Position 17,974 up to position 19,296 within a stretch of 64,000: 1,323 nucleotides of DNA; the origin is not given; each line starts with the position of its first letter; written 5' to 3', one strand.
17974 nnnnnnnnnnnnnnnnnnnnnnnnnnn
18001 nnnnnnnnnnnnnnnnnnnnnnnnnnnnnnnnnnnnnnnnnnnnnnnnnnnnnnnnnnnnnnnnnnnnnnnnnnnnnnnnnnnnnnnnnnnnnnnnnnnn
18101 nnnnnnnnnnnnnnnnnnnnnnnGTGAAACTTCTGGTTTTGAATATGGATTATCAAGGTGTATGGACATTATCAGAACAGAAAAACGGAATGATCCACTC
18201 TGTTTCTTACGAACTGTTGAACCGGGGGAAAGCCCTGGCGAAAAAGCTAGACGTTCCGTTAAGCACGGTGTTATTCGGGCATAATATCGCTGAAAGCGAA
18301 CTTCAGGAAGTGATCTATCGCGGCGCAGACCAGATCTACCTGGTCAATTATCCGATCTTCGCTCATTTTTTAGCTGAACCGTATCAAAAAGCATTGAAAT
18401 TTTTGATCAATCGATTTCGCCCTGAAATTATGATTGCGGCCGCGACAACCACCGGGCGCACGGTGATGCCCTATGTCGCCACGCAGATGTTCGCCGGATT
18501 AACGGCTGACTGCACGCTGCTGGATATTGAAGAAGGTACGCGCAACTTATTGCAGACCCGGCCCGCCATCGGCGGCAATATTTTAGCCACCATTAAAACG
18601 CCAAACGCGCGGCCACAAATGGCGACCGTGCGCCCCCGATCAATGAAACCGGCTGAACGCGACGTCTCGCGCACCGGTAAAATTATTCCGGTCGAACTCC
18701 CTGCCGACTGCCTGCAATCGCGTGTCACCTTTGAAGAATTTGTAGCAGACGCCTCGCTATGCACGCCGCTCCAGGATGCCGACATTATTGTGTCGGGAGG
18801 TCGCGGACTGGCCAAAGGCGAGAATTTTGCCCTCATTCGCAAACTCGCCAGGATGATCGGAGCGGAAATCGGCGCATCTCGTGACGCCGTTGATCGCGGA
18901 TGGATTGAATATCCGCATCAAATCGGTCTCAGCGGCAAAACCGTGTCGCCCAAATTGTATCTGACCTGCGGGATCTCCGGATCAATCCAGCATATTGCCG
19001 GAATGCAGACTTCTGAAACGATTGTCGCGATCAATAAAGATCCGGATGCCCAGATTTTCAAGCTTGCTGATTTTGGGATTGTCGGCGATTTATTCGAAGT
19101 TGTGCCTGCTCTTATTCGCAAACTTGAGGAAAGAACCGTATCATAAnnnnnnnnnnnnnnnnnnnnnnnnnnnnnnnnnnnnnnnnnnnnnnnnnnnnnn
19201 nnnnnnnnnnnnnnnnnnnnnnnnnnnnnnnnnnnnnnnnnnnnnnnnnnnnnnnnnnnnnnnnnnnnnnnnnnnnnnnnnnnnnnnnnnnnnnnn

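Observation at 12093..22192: Complete EtfAB-dependent (electron-confurcating type) lactate utilisation cluster under a sigma-54 two-component system, with recognisable -24/-12 promoter and enhancer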

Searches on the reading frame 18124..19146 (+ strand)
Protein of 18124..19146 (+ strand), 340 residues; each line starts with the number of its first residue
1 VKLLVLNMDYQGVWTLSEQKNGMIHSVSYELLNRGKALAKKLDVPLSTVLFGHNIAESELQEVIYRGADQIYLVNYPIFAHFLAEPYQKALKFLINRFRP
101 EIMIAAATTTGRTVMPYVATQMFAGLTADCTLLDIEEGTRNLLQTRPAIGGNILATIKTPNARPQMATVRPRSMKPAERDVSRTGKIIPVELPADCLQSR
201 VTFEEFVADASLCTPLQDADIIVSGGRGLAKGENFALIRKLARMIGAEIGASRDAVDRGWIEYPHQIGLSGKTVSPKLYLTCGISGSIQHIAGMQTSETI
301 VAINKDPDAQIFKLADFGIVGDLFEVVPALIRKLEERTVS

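Call 3: search_protein_families(library=pfam, proteins=[window:18124-19146:+])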
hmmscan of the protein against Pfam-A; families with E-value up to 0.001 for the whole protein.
window:18124-19146:+ (340 aa): 2 families
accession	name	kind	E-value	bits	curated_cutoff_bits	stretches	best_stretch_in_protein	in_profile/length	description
PF01012.27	ETF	-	7.2e-42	143.7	26.7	1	13-193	1-179/181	Electron transfer flavoprotein domain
PF00766.25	ETF_alpha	-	4.1e-35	120.1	27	1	216-295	2-81/81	Electron transfer flavoprotein FAD-binding domain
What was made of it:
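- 18145..19146 (+): EtfA, 333 aa from ATG 18145 or 340 aa from GTG 18124. It has no N-terminal ferredoxin domain. ETF + ETF_alpha (call 3).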

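Call 4: search_protein_families(library=ncbifam, proteins=[window:18124-19146:+])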
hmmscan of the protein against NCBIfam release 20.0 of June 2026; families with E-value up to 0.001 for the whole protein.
window:18124-19146:+ (340 aa): 5 families
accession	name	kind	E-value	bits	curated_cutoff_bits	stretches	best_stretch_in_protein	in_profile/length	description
NF042970.1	AcrlCoAredClosAcrA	equivalog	1.7e-83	280.7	600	2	139-335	157-358/360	acryloyl-CoA reductase electron transfer subunit beta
NF008884.0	PRK11916.1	equivalog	1.5e-41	142.7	528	1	58-334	39-310/312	electron transfer flavoprotein subunit alpha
NF002889.0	PRK03363.1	equivalog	1e-36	126.8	549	1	27-334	16-311/313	electron transfer flavoprotein subunit alpha/FixB family protein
NF038209.1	mft_etfA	equivalog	3.8e-34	118.4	240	1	101-335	72-303/303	mycofactocin-associated electron transfer flavoprotein alpha subunit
NF051845.1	EtFlavAlphaProt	equivalog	8.2e-29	100.8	600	1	197-337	265-402/406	electron transfer flavoprotein subunit alpha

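Call 9: search_solved_structures(query=window:18124-19146:+, show_alignments=1)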
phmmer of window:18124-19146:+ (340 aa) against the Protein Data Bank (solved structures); distinct sequences matched with E-value up to 0.001: 15.
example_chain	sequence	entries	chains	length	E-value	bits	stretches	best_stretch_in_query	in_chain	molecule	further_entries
6fah_A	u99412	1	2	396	3.7e-88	299.2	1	10-335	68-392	Caffeyl-CoA reductase-Etf complex subunit CarE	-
7koe_B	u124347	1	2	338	6.8e-80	272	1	13-336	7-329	Electron transfer flavoprotein, alpha subunit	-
4kpu_A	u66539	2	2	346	3.4e-79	269.7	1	12-335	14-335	Electron transfer flavoprotein alpha subunit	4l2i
5ol2_A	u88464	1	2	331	1e-77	264.9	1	14-334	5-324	Electron transfer flavoprotein large subunit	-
7qh2_A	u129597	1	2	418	1.4e-70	241.4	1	9-335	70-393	Lactate dehydrogenase (NAD(+),ferredoxin) subunit LctC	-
1efp_A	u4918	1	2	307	1.2e-44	156.3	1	47-334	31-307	PROTEIN (ELECTRON TRANSFER FLAVOPROTEIN)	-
1t9g_R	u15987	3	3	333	4.1e-41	144.6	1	66-334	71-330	Electron transfer flavoprotein alpha-subunit, mitochondrial | Electron transfer flavoprotein alpha-subunit, mitochondrial precursor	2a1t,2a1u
1efv_A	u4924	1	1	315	4.3e-41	144.6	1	67-334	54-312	ELECTRON TRANSFER FLAVOPROTEIN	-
5ow0_A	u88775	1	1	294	1.2e-40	143.1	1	89-336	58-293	Electron transfer flavoprotein, alpha subunit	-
1o94_D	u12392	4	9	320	5.2e-33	118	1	15-330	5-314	ELECTRON TRANSFER FLAVOPROTEIN ALPHA-SUBUNIT | ELECTRON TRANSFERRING FLAVOPROTEIN ALPHA-SUBUNIT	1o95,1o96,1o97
3clu_D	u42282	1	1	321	1.3e-32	116.7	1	15-330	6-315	Electron transfer flavoprotein subunit alpha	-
3clt_D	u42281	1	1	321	2.4e-32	115.8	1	15-330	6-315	Electron transfer flavoprotein subunit alpha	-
3clr_D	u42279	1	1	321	3.4e-32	115.3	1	15-330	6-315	Electron transfer flavoprotein subunit alpha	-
3cls_D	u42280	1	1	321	6.3e-32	114.4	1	15-330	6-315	Electron transfer flavoprotein subunit alpha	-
3ih5_A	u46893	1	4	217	1.6e-25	93.4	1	15-187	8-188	Electron transfer flavoprotein alpha-subunit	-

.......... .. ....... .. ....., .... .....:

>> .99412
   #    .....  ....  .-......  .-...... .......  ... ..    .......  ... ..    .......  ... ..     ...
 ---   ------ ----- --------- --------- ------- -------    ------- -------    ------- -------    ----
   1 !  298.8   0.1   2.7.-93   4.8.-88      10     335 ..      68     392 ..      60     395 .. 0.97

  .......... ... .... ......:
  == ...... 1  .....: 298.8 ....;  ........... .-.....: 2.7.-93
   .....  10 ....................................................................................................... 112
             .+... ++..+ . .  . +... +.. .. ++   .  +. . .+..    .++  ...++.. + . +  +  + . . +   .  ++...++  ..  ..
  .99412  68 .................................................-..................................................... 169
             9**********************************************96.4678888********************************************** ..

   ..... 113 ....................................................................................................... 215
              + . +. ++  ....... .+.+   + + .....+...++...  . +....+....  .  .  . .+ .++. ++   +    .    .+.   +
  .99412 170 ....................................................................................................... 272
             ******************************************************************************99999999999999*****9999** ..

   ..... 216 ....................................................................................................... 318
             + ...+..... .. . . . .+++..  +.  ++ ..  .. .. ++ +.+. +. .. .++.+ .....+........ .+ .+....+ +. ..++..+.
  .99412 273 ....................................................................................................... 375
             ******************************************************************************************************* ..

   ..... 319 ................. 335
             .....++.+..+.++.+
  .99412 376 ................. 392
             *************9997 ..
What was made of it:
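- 18145..19146 (+): It aligns to CarE residues 68-392 and LctC residues 70-393, that is, after their Fd domains (call 9).
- On Electron-confurcating Ldh-EtfAB (A. woodii LctBCD type): EtfA starts at the equivalent of LctC residue ~70 (call 9).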
